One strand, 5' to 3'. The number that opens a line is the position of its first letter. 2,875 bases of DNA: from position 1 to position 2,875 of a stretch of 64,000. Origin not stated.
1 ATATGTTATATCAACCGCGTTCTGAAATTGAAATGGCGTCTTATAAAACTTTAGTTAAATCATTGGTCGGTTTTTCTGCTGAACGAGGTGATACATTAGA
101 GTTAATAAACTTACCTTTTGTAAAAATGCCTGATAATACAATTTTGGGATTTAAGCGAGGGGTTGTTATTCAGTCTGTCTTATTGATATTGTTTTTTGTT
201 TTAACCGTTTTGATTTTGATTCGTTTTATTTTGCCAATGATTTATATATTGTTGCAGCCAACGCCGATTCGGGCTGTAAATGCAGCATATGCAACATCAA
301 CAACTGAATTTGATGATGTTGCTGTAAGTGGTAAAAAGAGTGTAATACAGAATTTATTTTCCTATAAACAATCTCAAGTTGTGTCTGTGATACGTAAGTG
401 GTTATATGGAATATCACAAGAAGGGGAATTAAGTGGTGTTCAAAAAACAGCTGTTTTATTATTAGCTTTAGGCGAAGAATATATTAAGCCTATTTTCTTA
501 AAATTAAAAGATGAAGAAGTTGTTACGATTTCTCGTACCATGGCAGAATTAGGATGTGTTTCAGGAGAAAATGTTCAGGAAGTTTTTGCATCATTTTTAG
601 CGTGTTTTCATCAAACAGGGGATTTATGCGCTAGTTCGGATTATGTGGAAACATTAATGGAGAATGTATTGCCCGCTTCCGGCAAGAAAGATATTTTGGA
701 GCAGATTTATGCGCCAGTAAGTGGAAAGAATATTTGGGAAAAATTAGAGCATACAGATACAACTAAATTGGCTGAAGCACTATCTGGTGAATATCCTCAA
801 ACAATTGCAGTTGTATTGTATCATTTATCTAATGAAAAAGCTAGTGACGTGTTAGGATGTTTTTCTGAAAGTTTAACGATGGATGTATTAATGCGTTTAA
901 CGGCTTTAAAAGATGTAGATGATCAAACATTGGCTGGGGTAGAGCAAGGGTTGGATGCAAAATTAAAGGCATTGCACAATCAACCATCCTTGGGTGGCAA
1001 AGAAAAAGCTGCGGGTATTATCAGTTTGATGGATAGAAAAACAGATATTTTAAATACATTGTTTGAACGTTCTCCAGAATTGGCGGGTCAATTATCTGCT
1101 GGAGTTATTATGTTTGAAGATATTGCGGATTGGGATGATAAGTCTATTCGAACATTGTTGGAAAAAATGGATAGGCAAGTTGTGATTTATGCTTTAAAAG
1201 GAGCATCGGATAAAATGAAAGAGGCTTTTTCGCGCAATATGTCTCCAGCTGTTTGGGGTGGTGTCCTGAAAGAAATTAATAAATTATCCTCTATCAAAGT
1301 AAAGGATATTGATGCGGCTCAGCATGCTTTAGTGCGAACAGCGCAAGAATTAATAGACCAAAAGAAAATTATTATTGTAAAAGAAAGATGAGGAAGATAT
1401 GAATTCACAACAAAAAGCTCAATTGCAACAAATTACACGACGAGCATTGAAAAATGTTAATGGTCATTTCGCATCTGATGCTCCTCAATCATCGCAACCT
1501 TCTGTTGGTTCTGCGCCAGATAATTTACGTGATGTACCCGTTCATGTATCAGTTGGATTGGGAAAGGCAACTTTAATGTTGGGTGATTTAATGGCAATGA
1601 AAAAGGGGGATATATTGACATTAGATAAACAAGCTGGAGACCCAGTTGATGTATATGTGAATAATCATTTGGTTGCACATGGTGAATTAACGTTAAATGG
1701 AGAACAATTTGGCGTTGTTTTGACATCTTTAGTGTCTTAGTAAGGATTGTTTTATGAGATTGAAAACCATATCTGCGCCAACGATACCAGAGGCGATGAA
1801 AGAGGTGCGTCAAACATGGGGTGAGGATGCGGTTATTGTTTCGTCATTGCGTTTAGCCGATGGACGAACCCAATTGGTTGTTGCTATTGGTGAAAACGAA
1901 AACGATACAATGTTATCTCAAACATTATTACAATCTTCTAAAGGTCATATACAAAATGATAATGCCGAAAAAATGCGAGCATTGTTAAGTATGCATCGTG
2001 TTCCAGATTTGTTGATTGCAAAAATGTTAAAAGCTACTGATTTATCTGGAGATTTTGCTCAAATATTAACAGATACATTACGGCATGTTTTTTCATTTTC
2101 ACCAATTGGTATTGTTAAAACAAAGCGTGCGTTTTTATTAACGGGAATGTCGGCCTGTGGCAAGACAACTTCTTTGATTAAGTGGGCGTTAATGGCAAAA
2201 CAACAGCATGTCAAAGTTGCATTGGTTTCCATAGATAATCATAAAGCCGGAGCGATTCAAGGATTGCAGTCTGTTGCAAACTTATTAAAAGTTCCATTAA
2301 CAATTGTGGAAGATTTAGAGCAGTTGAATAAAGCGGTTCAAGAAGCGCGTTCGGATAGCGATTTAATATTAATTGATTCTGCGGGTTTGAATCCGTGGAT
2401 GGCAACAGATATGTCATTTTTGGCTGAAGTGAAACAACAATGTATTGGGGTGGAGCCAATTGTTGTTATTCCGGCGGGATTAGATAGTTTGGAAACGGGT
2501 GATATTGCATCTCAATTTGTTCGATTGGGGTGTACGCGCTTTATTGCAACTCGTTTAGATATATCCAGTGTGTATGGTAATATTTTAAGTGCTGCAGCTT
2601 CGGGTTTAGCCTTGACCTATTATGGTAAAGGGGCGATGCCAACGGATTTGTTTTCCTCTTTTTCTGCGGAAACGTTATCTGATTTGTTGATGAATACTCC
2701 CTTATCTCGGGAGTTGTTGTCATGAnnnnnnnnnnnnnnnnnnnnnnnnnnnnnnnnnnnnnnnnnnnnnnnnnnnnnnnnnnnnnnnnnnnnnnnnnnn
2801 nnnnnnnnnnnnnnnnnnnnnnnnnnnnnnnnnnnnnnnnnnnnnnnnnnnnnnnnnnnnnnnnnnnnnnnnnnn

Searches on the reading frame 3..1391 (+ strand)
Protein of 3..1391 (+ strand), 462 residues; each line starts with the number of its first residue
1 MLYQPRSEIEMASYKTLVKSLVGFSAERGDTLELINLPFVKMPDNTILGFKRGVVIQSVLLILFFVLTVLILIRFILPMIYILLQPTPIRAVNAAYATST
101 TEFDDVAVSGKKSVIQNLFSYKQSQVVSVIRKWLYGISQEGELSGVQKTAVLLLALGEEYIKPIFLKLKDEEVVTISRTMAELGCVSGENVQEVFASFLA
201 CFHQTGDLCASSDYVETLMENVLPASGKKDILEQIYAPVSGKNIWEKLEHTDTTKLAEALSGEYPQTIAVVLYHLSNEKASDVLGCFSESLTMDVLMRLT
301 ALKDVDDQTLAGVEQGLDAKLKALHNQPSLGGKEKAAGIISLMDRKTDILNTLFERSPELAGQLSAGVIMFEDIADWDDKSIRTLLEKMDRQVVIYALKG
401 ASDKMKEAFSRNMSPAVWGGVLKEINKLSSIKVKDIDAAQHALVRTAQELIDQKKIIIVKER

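Call 39: search_protein_families(library=pfam, proteins=[window:3-1391:+], max_evalue=0.001)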
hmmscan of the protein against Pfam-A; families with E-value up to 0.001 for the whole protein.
window:3-1391:+ (462 aa): 4 families
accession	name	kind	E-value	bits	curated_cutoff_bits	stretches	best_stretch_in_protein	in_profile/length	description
PF01706.21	FliG_C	-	2e-25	89.6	23.3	1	352-458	2-108/108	FliG C-terminal domain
PF14842.11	FliG_N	-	1.8e-23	83.5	25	1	142-238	1-98/104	FliG N-terminal domain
PF14841.11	FliG_M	-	3.7e-19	69.2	25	1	255-327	3-75/76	FliG middle domain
PF08345.17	YscJ_FliF_C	-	1.7e-05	25.8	23.8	1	3-39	111-147/147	Flagellar M-ring protein C-terminal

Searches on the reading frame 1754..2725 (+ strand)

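Call 39: search_protein_families(library=pfam, proteins=[window:1754-2725:+], max_evalue=0.001)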
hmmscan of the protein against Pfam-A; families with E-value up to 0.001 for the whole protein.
window:1754-2725:+ (323 aa): 2 families
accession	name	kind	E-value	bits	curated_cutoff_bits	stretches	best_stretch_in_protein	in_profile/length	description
PF00448.28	SRP54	-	8.4e-22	78.2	22.7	1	126-312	3-194/196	SRP54-type protein, GTPase domain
PF13401.12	AAA_22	-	0.00029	21.6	27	1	123-210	4-93/130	AAA domain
